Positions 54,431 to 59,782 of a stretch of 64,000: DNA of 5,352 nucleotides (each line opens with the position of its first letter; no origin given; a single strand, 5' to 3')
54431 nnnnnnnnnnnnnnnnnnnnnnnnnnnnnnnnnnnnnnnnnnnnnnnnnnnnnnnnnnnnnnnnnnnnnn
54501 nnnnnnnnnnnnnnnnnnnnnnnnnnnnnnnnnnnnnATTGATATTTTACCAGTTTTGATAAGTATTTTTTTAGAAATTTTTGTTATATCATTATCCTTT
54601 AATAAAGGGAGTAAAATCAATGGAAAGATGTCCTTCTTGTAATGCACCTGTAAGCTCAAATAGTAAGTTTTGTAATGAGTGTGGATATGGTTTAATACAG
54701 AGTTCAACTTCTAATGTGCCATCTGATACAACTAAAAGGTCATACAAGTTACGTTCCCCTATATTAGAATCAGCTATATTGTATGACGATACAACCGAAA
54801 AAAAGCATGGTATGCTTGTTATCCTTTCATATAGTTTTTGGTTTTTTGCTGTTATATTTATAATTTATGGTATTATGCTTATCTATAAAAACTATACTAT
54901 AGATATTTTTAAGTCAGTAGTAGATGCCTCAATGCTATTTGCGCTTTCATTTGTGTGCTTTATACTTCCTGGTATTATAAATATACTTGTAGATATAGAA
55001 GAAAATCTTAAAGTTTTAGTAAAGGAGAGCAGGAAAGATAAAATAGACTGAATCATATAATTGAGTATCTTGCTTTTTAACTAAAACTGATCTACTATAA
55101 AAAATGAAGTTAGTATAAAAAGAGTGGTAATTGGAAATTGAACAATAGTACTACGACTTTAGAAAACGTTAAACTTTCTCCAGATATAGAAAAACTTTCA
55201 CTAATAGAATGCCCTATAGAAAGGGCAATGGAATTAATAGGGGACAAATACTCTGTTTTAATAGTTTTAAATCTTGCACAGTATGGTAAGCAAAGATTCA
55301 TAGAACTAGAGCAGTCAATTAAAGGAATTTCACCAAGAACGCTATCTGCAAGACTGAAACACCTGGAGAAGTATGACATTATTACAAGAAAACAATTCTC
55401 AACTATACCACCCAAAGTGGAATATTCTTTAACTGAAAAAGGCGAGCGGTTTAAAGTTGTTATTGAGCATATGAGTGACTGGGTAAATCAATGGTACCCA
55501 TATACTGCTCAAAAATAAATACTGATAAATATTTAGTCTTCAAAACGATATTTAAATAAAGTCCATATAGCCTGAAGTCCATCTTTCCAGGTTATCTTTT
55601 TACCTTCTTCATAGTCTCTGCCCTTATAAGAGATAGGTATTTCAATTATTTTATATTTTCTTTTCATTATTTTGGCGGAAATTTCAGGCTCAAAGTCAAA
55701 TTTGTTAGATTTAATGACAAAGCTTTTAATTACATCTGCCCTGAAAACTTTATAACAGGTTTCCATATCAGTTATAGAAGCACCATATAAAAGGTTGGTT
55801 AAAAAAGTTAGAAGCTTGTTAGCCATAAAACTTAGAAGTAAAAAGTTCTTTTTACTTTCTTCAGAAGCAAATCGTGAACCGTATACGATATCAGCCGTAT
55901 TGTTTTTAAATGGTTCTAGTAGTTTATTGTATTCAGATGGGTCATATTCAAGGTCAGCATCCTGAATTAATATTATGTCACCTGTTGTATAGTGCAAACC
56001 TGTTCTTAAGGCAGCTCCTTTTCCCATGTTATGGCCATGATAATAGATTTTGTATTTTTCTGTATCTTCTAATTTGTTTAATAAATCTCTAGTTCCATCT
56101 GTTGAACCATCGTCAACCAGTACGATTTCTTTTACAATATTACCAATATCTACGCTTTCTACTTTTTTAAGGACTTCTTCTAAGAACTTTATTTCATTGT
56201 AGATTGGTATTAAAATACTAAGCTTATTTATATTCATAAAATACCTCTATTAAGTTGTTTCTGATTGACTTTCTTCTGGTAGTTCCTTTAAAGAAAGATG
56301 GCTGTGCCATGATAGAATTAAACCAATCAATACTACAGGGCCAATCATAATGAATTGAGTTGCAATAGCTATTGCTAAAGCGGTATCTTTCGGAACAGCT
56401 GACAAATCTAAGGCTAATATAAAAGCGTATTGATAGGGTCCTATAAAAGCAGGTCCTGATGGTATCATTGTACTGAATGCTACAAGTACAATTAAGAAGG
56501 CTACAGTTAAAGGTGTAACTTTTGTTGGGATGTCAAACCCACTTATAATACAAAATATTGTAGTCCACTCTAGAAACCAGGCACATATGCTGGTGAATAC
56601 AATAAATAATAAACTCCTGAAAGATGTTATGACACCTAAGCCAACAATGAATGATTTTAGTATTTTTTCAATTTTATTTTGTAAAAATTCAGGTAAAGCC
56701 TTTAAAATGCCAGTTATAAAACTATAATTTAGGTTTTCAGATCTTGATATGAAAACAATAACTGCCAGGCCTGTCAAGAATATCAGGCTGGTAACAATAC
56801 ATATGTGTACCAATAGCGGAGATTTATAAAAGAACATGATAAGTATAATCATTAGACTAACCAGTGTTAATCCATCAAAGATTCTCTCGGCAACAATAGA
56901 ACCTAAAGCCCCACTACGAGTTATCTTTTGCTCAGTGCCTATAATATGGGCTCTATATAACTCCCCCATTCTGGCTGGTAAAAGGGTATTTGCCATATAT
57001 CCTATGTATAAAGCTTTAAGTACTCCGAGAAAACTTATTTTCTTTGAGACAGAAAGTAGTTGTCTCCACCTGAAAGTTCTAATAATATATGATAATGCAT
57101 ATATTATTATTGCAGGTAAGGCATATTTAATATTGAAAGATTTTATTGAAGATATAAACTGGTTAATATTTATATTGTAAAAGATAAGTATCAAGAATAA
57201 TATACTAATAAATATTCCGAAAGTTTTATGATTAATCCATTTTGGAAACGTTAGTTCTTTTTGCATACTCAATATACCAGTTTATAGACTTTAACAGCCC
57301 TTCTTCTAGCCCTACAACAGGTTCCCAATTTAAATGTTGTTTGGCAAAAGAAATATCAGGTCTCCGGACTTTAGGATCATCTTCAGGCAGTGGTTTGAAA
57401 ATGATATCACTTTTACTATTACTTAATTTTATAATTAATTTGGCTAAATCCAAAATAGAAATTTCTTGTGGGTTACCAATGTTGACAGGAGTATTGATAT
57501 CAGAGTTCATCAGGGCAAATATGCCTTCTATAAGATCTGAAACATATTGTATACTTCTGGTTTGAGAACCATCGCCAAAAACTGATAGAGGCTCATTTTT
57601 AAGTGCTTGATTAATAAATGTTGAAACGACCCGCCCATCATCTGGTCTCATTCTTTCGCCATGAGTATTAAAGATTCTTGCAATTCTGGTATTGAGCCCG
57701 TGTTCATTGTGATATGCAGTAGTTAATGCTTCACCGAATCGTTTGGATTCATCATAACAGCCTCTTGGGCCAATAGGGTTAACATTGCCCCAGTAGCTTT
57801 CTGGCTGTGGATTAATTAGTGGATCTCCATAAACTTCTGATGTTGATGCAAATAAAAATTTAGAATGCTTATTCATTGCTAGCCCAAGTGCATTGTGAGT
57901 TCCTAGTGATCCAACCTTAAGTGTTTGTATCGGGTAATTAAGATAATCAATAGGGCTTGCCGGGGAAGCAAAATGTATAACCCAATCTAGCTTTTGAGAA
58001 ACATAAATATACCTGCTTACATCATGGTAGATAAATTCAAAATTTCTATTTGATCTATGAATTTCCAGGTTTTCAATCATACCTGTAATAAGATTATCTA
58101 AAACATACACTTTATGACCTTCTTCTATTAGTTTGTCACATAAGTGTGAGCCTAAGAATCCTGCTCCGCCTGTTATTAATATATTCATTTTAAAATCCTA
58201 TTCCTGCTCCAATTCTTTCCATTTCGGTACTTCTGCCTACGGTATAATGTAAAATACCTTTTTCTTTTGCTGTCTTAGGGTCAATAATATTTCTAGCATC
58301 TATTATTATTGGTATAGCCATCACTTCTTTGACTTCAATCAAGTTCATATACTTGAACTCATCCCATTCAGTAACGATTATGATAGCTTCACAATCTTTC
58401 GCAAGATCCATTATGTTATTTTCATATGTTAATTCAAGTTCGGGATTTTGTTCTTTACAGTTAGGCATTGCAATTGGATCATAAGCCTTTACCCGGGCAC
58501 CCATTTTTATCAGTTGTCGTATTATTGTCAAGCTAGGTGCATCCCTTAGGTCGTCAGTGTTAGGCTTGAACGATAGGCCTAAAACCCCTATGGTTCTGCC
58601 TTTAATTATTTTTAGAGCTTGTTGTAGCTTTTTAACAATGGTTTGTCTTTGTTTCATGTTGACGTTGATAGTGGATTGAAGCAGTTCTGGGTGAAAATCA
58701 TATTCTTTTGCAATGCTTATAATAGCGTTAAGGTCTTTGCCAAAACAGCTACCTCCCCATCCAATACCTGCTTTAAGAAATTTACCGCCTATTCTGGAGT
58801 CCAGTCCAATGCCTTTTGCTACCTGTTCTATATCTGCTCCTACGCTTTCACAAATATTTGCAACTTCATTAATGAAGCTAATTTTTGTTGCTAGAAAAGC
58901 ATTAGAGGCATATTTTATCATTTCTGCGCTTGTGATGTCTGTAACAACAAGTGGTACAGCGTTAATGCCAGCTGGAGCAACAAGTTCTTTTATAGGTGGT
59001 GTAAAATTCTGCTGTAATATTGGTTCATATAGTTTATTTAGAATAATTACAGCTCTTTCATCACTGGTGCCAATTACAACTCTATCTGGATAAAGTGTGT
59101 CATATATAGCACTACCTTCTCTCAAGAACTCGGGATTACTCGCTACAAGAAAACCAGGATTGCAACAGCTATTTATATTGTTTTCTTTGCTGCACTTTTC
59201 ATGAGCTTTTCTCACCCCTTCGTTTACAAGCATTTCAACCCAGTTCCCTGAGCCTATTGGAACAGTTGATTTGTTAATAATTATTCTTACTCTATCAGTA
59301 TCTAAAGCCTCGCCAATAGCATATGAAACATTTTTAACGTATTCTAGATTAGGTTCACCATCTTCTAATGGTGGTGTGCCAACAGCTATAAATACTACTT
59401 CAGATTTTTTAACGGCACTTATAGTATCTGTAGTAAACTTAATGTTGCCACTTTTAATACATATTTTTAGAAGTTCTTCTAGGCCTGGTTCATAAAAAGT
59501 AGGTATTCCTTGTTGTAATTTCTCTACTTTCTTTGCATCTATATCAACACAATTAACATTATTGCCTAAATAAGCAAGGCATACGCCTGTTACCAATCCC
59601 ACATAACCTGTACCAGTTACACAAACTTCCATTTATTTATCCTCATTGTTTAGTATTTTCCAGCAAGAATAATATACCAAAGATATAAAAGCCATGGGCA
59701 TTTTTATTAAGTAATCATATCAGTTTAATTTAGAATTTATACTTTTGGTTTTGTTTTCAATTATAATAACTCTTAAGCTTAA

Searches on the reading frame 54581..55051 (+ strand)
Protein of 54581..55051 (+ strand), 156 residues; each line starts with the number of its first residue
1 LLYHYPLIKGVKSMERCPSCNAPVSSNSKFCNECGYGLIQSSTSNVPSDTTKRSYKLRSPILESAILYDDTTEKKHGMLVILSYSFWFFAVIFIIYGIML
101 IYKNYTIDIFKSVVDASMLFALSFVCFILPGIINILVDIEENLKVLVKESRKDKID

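Call 70: search_protein_families(library=pfam, proteins=[window:54581-55051:+], max_evalue=0.001)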
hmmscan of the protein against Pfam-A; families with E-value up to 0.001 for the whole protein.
window:54581-55051:+ (156 aa): 3 families
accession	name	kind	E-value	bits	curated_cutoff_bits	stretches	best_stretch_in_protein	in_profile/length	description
PF13240.11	Zn_Ribbon_1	-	2.7e-06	27.4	25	1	17-38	2-23/23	zinc-ribbon domain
PF12773.13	DZR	-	4.2e-06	27.3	27.3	1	14-35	24-45/45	Double zinc ribbon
PF13248.11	Zn_ribbon_3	-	3e-05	23.8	27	1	14-38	2-26/26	zinc-ribbon domain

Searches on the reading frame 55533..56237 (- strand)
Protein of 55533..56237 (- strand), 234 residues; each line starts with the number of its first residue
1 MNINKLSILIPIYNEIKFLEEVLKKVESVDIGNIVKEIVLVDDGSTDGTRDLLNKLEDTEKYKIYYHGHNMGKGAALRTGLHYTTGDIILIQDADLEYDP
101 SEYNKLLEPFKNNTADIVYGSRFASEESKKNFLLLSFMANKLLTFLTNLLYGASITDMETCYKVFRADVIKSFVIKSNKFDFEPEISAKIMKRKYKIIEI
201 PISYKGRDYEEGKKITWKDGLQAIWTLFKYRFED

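Call 35: search_protein_families(library=pfam, proteins=[window:55533-56237:-], max_evalue=0.001)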
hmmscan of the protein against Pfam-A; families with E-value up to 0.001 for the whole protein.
window:55533-56237:- (234 aa): 4 families
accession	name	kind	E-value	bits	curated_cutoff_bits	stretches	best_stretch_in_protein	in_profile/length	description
PF00535.33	Glycos_transf_2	-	9.6e-35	120.4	23.3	1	7-171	1-165/168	Glycosyl transferase family 2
PF13641.12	Glyco_tranf_2_3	-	6.2e-06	26.8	27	1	6-128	3-129/230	Glycosyltransferase like family 2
PF10111.15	Glyco_tranf_2_2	-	1.9e-05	24.7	27.3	1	7-123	1-125/276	Glycosyltransferase like family 2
PF13704.12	Glyco_tranf_2_4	-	6.2e-05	23.8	27.5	1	14-95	2-81/98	Glycosyl transferase family 2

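Call 67: search_protein_families(library=ncbifam, proteins=[window:55533-56237:-], max_evalue=1e-10)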
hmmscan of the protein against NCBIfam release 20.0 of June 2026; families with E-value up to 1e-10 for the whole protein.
window:55533-56237:- (234 aa): 11 families
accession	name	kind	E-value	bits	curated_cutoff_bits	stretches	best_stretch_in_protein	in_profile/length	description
TIGR04182.1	glyco_TIGR04182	equivalog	7.3e-34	117.5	325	1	6-230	2-217/293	S-layer glycoprotein N-glycosyltransferase AglJ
NF007986.1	PRK10714.1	equivalog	2.7e-21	75.9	529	1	2-213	4-209/316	undecaprenyl-phosphate 4-deoxy-4-formamido-L-arabinose transferase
NF047588.1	GlcsyltransPgfSStrep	equivalog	2.5e-20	72.9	500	1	5-184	2-178/308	glycosyltransferase PgfS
NF058614.1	PPMAGASynPpgS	equivalog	5.4e-20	71.8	370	1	8-221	4-213/226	polyprenyl-phospho-N-acetylgalactosaminyl synthase PpgS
NF007482.0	PRK10073.1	equivalog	1.8e-16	60.1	423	1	3-120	5-120/334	glycosyltransferase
TIGR03937.1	PgaC_IcaA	equivalog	2.1e-16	59.9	422.3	1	3-114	44-154/407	poly-beta-1,6-N-acetyl-D-glucosamine synthase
NF041875.1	EPS_EpsD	equivalog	1.3e-15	57.6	370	1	6-131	1-125/325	exopolysaccharide biosynthesis glycosyltransferase EpsD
NF041391.1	DPhHxTase_Halo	equivalog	1.1e-14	54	375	1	12-209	3-188/213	dolichyl-phosphate hexose transferase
TIGR04283.1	glyco_like_mftF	equivalog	5.2e-13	49.1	182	1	6-139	1-125/221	TIGR04283 family arsenosugar biosynthesis glycosyltransferase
NF047683.1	TeichurnBiosyTuaG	equivalog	1.1e-11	44.9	400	1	5-116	7-117/252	teichuronic acid biosynthesis protein TuaG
NF010496.0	PRK13915.1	equivalog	2.7e-11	43.1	262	1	4-112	31-144/307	glucosyl-3-phosphoglycerate synthase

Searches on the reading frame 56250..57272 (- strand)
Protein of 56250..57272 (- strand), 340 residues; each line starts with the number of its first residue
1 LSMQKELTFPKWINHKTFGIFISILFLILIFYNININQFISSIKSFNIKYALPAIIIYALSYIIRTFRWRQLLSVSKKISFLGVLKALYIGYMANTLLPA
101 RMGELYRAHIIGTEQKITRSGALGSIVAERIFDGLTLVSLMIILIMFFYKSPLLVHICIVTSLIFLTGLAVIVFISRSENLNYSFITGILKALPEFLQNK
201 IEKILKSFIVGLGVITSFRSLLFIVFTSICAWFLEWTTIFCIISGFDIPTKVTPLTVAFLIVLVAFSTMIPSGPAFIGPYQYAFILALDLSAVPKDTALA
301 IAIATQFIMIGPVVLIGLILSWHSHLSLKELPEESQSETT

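Call 35: search_protein_families(library=pfam, proteins=[window:56250-57272:-], max_evalue=0.001)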
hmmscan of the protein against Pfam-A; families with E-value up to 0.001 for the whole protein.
window:56250-57272:- (340 aa): 1 family
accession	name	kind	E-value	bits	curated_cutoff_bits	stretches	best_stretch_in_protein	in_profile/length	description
PF03706.18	LPG_synthase_TM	-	1.4e-47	163.1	33.4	1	18-317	3-302/302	Lysylphosphatidylglycerol synthase TM region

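Call 67: search_protein_families(library=ncbifam, proteins=[window:56250-57272:-], max_evalue=1e-10)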
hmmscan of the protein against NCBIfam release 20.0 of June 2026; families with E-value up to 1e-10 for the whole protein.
window:56250-57272:- (340 aa): 1 family
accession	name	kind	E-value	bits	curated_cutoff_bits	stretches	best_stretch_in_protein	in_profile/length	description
TIGR00374.1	TIGR00374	subfamily_domain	1.6e-24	86.9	43.2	1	20-326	1-315/323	flippase-like domain-containing protein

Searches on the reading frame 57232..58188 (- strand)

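Call 35: search_protein_families(library=pfam, proteins=[window:57232-58188:-], max_evalue=0.001)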
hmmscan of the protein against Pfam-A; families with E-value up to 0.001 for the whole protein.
window:57232-58188:- (318 aa): 7 families
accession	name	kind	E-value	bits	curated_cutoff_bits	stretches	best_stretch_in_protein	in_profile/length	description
PF01370.27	Epimerase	-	9e-46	156.7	20.9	1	3-238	1-240/240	NAD dependent epimerase/dehydratase family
PF16363.11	GDP_Man_Dehyd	-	5.2e-45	154.8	27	1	4-298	1-329/332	GDP-mannose 4,6 dehydratase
PF04321.23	RmlD_sub_bind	-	9.1e-13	48.4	27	1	1-268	1-242/287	RmlD substrate binding domain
PF01073.25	3Beta_HSD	-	2.2e-11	43.8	22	1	4-219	1-221/280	3-beta hydroxysteroid dehydrogenase/isomerase family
PF07993.18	NAD_binding_4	-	3.3e-08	33.5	20.1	0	63-177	85-209/258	Male sterility protein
PF02719.21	Polysacc_synt_2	-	2.3e-06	27.4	20.2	0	3-116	1-128/293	Polysaccharide biosynthesis protein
PF00106.31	adh_short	-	0.00052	20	26.6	1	3-69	3-70/195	short chain dehydrogenase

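Call 67: search_protein_families(library=ncbifam, proteins=[window:57232-58188:-], max_evalue=1e-10)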
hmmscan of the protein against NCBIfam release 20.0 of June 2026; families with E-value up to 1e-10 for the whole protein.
window:57232-58188:- (318 aa): 13 families
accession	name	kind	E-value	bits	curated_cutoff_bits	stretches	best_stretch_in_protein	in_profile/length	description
TIGR01181.1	dTDP_gluc_dehyt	equivalog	4.3e-37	127.9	365.1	1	2-309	1-315/321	dTDP-glucose 4,6-dehydratase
TIGR01179.1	galE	equivalog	1.9e-31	109.1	262.3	1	2-307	1-327/332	UDP-glucose 4-epimerase GalE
TIGR04180.1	EDH_00030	hypoth_equivalog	2.2e-30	105.8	475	1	3-264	1-264/297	NAD-dependent 4,6-dehydratase LegB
NF008872.0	PRK11908.1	equivalog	5.6e-26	91.4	294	1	2-258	3-273/349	bifunctional UDP-4-keto-pentose/UDP-xylose synthase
NF005998.1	PRK08125.1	equivalog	2.5e-25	89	777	1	2-304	317-648/649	bifunctional UDP-4-amino-4-deoxy-L-arabinose formyltransferase/UDP-glucuronic acid oxidase ArnA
NF011728.1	PRK15181.1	equivalog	1.6e-24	86.6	760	1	3-308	18-340/348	Vi polysaccharide biosynthesis UDP-N-acetylglucosaminuronic acid C-4 epimerase TviC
NF007582.0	PRK10217.1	equivalog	9.2e-20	71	698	1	2-306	3-332/355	dTDP-glucose 4,6-dehydratase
NF007490.0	PRK10084.1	subfamily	9.6e-20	70.9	649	1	1-311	1-340/361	dTDP-glucose 4,6-dehydratase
TIGR02197.1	heptose_epim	equivalog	2.1e-19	69.9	274.6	1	3-306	1-314/316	ADP-glyceromanno-heptose 6-epimerase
NF007956.0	PRK10675.1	subfamily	1.5e-17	63.8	394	1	1-304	1-328/338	UDP-glucose 4-epimerase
NF047922.1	GDPFucSynFcl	equivalog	8e-14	51.8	500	1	3-310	5-306/308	GDP-L-fucose synthase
TIGR01214.1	rmlD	equivalog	4.2e-11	42.5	224.05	1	3-258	2-228/285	dTDP-4-dehydrorhamnose reductase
TIGR02622.1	CDP_4_6_dhtase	equivalog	8.9e-11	41.5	278.45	0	2-314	6-340/352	CDP-glucose 4,6-dehydratase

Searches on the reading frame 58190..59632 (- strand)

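Call 35: search_protein_families(library=pfam, proteins=[window:58190-59632:-], max_evalue=0.001)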
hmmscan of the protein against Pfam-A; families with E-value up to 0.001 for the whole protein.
window:58190-59632:- (480 aa): 3 families
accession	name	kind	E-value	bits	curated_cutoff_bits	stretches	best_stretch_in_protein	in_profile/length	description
PF03721.20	UDPG_MGDP_dh_N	-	1.1e-57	195.1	27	1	1-198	1-184/187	UDP-glucose/GDP-mannose dehydrogenase family, NAD binding domain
PF00984.24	UDPG_MGDP_dh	-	1.5e-37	128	25.4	1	235-326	2-93/94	UDP-glucose/GDP-mannose dehydrogenase family, central domain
PF03720.21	UDPG_MGDP_dh_C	-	2e-33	115.3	30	1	349-452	1-103/103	UDP-glucose/GDP-mannose dehydrogenase family, UDP binding domain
